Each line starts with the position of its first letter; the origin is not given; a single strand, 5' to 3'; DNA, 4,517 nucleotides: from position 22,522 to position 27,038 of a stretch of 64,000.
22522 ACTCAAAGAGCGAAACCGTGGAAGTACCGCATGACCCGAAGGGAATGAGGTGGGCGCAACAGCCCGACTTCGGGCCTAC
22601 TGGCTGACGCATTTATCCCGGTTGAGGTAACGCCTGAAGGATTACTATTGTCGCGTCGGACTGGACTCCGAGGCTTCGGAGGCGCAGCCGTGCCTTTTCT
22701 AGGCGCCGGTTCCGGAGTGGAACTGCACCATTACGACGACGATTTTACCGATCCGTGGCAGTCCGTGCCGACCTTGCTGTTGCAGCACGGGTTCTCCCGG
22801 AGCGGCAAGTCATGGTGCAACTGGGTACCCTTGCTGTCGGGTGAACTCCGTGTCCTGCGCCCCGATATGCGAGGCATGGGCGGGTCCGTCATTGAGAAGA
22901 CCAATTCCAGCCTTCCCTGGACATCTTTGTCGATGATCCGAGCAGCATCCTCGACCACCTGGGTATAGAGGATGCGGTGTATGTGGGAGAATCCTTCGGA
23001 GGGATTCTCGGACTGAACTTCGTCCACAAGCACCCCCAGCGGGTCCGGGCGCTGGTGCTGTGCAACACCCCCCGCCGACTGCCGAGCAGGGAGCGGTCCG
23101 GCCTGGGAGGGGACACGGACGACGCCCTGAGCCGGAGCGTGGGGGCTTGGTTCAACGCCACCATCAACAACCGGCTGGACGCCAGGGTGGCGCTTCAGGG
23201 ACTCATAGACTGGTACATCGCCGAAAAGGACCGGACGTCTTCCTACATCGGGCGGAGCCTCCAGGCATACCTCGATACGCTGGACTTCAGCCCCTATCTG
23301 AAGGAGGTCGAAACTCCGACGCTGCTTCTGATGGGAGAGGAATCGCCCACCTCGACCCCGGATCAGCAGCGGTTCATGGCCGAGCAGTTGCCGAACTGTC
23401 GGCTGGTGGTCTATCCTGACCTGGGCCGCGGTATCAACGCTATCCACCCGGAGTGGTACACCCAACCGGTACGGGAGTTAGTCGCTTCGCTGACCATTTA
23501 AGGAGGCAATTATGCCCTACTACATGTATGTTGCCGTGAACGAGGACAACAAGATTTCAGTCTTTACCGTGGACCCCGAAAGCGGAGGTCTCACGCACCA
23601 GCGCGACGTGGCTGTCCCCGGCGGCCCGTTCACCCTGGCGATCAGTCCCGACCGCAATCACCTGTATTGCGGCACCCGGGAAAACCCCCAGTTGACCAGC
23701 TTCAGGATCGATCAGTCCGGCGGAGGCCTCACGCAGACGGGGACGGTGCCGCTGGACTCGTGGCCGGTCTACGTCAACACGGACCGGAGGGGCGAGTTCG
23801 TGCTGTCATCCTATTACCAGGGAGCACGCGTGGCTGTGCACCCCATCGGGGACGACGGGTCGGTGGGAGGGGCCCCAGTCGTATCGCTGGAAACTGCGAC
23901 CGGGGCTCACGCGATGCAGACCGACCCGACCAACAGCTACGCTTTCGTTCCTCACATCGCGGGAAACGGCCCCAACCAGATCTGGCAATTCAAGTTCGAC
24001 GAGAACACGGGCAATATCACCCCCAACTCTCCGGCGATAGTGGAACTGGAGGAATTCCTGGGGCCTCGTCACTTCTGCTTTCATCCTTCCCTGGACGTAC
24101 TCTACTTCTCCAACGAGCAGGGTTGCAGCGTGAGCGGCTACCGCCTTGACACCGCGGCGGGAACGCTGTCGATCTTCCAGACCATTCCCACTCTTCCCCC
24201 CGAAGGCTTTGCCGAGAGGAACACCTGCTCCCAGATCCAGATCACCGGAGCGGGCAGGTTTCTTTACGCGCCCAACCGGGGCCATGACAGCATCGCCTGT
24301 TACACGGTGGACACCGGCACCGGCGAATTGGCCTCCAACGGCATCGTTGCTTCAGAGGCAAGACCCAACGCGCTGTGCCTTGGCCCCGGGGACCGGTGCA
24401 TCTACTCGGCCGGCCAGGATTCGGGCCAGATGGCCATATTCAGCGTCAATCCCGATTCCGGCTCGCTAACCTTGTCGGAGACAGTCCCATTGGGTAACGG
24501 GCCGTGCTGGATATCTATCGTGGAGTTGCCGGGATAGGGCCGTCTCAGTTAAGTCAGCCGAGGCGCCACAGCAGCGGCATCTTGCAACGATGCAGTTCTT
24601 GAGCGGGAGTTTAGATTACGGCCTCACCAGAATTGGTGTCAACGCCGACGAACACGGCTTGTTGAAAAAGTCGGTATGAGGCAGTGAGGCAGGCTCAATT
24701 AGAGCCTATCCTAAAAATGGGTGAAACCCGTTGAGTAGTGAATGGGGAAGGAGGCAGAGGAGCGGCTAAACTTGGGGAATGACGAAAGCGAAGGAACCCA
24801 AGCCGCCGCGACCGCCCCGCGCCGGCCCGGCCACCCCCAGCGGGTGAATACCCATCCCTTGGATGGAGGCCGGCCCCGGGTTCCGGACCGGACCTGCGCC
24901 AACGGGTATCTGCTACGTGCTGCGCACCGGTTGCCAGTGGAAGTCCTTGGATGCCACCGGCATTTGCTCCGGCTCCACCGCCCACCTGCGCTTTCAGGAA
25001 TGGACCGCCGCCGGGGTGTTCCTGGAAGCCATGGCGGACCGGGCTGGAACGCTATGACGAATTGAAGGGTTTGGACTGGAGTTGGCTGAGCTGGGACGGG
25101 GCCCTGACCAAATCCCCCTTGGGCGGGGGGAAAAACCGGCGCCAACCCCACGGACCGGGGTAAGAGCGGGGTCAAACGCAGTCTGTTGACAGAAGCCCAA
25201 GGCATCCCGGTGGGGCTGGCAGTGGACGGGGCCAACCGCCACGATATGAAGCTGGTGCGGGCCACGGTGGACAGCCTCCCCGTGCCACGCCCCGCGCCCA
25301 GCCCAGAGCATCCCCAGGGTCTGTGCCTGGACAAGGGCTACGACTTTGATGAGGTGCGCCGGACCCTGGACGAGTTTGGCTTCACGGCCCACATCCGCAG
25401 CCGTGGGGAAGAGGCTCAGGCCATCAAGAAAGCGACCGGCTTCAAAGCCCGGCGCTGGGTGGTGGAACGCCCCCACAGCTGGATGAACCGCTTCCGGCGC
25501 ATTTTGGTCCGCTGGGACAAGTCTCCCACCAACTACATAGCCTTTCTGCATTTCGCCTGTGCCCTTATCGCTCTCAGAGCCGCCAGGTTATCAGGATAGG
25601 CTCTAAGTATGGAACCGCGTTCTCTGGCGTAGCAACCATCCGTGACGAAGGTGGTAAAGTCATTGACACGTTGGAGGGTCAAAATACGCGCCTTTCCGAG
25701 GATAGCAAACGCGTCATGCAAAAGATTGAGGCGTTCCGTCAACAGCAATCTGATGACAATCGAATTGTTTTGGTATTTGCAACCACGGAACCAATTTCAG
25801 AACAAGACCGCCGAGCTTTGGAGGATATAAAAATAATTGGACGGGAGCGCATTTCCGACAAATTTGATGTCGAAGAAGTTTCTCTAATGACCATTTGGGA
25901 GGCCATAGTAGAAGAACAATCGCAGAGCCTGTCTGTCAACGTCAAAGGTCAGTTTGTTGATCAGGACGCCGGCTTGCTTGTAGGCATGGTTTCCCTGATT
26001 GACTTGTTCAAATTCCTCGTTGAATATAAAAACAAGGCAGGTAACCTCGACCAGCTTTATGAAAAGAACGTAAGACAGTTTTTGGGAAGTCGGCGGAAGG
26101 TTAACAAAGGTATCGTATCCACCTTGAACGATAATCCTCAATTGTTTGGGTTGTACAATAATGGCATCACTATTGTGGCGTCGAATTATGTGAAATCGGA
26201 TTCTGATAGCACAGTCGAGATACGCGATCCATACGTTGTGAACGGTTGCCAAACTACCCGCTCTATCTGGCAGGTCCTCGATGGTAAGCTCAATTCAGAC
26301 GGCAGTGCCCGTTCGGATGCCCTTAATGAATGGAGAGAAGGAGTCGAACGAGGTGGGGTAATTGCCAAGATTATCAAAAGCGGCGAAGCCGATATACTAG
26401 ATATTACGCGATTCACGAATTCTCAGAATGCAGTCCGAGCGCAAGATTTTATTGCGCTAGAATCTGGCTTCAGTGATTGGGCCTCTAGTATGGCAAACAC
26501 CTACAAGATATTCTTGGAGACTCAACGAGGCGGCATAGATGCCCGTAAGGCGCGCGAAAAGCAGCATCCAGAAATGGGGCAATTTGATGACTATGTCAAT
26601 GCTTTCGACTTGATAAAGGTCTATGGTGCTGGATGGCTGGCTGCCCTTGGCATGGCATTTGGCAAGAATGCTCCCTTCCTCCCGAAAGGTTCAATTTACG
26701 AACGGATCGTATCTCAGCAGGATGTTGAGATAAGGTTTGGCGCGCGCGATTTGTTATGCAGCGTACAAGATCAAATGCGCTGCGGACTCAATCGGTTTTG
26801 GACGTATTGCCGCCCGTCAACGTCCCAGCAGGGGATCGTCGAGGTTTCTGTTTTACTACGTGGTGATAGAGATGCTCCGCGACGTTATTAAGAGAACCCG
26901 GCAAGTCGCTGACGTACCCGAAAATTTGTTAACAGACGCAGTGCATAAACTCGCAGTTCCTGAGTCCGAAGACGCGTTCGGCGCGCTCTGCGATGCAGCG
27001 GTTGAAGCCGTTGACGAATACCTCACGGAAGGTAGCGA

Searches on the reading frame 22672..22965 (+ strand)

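Call 35: search_protein_families(library=pfam, proteins=[window:22672-22965:+], max_evalue=0.01)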
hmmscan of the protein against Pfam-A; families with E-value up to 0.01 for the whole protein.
window:22672-22965:+ (98 aa): 2 families
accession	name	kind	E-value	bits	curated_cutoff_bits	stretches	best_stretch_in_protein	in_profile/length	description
PF00561.26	Abhydrolase_1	-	1.2e-06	28.8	25.8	1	33-78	1-47/245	alpha/beta hydrolase fold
PF12697.13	Abhydrolase_6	-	0.0015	19.7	26.3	1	36-86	3-48/217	Alpha/beta hydrolase family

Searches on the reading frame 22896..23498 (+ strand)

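Call 35: search_protein_families(library=pfam, proteins=[window:22896-23498:+], max_evalue=0.01)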
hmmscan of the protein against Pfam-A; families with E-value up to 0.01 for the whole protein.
window:22896-23498:+ (201 aa): 4 families
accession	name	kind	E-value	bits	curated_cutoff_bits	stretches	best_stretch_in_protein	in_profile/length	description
PF00561.26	Abhydrolase_1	-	2e-16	60.9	25.8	1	17-178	61-238/245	alpha/beta hydrolase fold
PF12146.15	Hydrolase_4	-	5.2e-10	39.5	27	1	5-175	52-229/239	Serine aminopeptidase, S33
PF12697.13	Abhydrolase_6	-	3.4e-08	34.8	26.3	1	12-196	52-215/217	Alpha/beta hydrolase family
PF03096.20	Ndr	-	8.6e-07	28.4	23.3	1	2-152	76-232/283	Ndr family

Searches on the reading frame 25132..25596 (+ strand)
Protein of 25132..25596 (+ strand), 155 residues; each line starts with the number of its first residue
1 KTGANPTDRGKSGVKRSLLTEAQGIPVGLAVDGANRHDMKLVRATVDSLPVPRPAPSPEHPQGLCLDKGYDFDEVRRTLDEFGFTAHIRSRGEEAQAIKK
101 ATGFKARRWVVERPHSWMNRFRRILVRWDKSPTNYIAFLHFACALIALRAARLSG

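Call 35: search_protein_families(library=pfam, proteins=[window:25132-25596:+], max_evalue=0.01)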
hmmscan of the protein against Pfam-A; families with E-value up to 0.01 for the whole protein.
window:25132-25596:+ (155 aa): 2 families
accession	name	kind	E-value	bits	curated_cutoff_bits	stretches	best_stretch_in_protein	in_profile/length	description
PF01609.27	DDE_Tnp_1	-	2.5e-15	57.2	23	1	4-145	27-198/200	Transposase DDE domain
PF13586.12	DDE_Tnp_1_2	-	1.4e-11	45.1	29.2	1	64-148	1-85/86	Transposase DDE domain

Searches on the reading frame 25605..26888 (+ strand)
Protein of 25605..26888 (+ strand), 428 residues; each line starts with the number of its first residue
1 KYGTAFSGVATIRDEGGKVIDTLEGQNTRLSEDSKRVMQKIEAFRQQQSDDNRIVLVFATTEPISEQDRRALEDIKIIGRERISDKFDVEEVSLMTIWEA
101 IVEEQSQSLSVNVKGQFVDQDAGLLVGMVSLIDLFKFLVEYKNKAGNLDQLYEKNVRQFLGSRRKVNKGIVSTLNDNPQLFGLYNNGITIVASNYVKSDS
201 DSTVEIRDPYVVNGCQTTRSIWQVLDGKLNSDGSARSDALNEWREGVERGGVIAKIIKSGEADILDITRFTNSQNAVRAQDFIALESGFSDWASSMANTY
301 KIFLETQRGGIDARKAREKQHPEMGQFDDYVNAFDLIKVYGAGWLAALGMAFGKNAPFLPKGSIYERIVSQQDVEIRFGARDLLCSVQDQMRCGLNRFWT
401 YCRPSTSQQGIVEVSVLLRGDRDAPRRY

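Call 35: search_protein_families(library=pfam, proteins=[window:25605-26888:+], max_evalue=0.01)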
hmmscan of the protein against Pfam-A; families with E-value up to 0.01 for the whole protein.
window:25605-26888:+ (428 aa): 1 family
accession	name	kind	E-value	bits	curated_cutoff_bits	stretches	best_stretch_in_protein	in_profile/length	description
PF10592.14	AIPR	-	5.7e-40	138.3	25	1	152-357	1-205/308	AIPR protein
